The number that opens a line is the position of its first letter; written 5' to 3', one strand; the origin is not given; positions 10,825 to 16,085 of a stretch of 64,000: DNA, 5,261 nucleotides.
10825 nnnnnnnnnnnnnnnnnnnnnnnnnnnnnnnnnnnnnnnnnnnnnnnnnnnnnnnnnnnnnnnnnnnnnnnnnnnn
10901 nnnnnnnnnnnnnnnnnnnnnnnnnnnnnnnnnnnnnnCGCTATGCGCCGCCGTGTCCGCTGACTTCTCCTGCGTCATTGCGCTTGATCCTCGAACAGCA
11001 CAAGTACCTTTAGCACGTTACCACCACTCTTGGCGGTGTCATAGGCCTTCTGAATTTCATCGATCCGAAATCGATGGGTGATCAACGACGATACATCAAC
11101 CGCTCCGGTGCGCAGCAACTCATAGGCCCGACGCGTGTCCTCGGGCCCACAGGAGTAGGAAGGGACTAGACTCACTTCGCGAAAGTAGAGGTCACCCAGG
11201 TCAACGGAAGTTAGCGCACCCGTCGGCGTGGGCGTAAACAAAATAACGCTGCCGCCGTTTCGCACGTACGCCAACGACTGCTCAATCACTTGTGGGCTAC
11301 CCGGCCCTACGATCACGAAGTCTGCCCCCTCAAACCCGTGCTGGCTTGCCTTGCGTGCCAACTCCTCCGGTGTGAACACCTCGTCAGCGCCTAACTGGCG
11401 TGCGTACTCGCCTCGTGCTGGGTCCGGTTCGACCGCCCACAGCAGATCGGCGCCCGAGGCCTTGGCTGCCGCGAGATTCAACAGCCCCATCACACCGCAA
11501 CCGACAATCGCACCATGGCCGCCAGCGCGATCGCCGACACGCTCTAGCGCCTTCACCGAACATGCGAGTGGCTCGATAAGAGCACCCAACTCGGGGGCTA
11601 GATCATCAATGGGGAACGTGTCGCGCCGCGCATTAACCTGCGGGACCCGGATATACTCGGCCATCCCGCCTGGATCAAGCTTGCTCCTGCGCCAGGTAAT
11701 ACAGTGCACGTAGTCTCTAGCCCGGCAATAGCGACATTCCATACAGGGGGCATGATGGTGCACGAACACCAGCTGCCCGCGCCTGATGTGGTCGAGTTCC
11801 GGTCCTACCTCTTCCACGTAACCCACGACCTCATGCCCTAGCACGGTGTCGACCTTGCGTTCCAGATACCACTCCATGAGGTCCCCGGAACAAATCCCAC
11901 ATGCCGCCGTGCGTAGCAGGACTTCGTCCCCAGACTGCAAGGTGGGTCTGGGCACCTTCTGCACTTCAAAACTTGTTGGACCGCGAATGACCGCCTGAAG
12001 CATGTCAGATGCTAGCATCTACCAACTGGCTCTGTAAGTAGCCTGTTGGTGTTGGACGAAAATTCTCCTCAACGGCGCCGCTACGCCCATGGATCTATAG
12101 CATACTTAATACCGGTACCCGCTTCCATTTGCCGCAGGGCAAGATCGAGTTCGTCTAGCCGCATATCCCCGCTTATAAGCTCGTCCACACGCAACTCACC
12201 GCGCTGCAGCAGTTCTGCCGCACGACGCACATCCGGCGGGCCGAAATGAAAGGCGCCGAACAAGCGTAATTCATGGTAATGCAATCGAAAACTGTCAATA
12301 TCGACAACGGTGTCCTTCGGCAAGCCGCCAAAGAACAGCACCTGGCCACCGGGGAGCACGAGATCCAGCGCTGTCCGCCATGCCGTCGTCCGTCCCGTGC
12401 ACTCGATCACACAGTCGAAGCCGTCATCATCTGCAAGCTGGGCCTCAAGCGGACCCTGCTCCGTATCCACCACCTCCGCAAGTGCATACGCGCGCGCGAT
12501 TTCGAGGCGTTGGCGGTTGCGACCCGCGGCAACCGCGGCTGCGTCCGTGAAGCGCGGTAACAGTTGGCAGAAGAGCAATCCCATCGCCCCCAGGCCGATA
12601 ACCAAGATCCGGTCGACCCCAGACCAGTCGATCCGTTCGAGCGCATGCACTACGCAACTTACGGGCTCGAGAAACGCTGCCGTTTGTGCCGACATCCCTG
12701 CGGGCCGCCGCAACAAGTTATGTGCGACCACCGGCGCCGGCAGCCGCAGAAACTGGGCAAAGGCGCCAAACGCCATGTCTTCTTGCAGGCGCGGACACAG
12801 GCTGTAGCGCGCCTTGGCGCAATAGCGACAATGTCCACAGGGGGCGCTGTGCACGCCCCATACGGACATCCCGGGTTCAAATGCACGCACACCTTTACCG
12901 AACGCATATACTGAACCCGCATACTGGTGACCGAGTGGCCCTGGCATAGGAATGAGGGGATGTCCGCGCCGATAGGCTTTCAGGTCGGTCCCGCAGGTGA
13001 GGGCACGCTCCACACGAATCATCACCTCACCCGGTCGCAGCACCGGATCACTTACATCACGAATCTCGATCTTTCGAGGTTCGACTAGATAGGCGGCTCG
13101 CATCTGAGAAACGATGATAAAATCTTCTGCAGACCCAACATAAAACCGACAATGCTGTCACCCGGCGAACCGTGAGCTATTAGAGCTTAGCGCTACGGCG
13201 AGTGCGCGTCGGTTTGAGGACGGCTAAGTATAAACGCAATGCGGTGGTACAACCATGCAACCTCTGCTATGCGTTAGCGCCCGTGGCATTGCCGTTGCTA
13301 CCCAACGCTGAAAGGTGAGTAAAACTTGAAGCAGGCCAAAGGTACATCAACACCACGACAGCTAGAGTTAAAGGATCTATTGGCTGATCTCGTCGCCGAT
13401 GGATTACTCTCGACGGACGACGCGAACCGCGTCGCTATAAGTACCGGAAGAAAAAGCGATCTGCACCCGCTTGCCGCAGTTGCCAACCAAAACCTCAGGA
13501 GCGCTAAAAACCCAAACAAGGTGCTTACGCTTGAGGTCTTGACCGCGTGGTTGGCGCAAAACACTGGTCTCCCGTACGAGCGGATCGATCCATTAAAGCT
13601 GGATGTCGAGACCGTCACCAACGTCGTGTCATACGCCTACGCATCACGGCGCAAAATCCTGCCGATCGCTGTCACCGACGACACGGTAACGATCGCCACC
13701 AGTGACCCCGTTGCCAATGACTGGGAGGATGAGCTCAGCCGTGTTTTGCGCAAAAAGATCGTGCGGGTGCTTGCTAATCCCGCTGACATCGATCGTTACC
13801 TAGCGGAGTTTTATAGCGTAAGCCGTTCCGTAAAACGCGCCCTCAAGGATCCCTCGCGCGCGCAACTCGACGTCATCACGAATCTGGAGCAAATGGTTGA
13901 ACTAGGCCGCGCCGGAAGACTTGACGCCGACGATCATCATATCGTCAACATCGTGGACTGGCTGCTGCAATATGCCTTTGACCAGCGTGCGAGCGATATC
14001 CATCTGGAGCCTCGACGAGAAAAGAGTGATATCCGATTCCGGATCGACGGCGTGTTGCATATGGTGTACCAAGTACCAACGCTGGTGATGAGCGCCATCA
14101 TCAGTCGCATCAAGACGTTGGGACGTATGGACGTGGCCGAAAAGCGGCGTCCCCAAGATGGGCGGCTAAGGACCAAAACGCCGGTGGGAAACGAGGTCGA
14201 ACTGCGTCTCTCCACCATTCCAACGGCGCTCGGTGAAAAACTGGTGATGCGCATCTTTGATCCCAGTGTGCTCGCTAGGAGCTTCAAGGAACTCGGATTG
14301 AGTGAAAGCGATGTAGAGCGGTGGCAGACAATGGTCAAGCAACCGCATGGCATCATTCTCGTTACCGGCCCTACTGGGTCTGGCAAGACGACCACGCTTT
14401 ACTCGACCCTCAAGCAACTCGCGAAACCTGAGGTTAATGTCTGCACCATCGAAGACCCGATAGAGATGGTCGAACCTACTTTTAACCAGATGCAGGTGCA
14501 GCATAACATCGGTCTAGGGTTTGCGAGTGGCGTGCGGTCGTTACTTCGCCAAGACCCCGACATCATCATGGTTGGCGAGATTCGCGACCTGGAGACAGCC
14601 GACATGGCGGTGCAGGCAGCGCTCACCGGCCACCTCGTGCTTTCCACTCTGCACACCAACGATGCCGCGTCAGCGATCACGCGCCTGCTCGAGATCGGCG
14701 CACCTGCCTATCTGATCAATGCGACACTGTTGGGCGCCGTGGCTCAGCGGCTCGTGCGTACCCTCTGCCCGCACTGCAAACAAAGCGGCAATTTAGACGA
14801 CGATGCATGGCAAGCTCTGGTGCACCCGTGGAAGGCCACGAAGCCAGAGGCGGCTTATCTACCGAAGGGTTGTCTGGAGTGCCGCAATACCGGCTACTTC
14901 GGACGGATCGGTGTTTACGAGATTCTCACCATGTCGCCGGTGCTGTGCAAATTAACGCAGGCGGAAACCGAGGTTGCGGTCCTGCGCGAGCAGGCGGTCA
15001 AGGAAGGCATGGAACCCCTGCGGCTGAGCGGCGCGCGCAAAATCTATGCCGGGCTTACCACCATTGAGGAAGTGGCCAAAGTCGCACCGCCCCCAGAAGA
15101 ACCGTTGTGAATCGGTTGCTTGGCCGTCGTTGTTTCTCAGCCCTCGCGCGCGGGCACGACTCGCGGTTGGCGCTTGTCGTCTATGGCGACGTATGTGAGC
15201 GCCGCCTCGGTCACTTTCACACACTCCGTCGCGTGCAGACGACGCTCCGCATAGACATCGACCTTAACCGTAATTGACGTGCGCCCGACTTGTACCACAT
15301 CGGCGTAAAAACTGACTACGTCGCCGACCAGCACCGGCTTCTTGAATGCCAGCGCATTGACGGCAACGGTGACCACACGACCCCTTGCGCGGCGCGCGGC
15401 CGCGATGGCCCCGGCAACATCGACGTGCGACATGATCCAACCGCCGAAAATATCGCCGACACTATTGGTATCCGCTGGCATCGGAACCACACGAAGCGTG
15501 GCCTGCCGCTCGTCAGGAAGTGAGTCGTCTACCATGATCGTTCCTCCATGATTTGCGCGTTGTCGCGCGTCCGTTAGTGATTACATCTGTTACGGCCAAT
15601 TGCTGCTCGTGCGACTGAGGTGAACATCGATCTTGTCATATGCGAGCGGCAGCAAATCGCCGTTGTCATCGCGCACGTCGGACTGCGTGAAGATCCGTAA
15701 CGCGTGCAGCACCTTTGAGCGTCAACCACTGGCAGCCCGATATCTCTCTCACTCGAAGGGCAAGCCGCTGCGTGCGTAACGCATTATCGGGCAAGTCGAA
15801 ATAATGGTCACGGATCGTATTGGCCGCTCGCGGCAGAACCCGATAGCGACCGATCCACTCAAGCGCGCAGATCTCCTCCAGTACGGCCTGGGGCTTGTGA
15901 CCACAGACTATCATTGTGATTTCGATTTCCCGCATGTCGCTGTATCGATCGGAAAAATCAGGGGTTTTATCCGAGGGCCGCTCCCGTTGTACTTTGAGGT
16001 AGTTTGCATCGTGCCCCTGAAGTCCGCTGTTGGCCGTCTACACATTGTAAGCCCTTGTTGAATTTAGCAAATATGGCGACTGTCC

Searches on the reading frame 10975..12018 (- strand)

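Call 78: search_protein_families(library=pfam, max_evalue=0.00001, proteins=[window:10975-12018:-])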
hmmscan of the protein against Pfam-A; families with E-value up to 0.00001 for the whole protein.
window:10975-12018:- (347 aa): 3 families
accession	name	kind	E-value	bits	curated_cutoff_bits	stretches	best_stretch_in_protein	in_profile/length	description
PF08240.17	ADH_N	-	3.1e-21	76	23.5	1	31-128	3-97/104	Alcohol dehydrogenase GroES-like domain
PF00107.32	ADH_zinc_N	-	3.9e-17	62.8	31.8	1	177-302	2-127/129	Zinc-binding dehydrogenase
PF16912.11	Glu_dehyd_C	-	5.9e-08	32.9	34.9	1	143-330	2-202/211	Glucose dehydrogenase C-terminus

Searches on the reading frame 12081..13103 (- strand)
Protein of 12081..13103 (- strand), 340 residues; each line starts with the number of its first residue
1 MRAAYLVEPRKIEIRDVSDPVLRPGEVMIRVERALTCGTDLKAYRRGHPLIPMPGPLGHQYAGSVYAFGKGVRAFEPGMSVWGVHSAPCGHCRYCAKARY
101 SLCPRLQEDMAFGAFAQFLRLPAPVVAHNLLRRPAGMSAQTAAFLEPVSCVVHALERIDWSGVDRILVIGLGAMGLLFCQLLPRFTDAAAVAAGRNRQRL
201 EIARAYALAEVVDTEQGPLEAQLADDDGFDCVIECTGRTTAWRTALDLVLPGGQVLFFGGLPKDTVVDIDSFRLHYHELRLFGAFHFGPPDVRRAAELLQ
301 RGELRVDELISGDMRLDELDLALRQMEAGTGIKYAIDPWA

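Call 78: search_protein_families(library=pfam, max_evalue=0.00001, proteins=[window:12081-13103:-])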
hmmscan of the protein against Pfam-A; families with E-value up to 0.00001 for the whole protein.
window:12081-13103:- (340 aa): 4 families
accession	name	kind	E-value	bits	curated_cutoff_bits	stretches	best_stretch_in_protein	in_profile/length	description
PF08240.17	ADH_N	-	4.5e-20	72.3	23.5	1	24-125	2-98/104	Alcohol dehydrogenase GroES-like domain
PF00107.32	ADH_zinc_N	-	3.4e-15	56.6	31.8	1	174-300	2-128/129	Zinc-binding dehydrogenase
PF16912.11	Glu_dehyd_C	-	2.1e-11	44.1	34.9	1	140-336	2-209/211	Glucose dehydrogenase C-terminus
PF13602.12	ADH_zinc_N_2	-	2.8e-06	28.7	27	1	210-330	5-127/134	Zinc-binding dehydrogenase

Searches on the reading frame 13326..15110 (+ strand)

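Call 78: search_protein_families(library=pfam, max_evalue=0.00001, proteins=[window:13326-15110:+])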
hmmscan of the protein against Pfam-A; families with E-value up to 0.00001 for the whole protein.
window:13326-15110:+ (594 aa): 2 families
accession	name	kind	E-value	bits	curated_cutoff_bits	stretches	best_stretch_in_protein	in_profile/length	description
PF00437.27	T2SSE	-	1.4e-126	422.5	24.9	1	201-584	3-369/370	Type II/IV secretion system protein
PF05157.20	MshEN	-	6e-18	65.1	23.1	1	81-167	2-88/90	MshEN domain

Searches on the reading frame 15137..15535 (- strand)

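Call 78: search_protein_families(library=pfam, max_evalue=0.00001, proteins=[window:15137-15535:-])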
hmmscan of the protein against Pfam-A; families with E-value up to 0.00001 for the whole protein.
window:15137-15535:- (132 aa): 1 family
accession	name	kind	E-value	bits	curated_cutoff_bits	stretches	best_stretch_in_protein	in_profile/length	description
PF03061.28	4HBT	-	3.9e-17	62.8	20.6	1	27-98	2-74/79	Thioesterase superfamily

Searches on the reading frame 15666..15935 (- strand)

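Call 78: search_protein_families(library=pfam, max_evalue=0.00001, proteins=[window:15666-15935:-])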
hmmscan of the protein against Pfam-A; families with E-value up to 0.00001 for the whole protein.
window:15666-15935:- (89 aa): 1 family
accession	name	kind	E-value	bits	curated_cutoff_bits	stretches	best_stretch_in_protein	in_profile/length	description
PF01928.26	CYTH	-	2.1e-08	34.6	23.2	1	28-77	22-72/179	CYTH domain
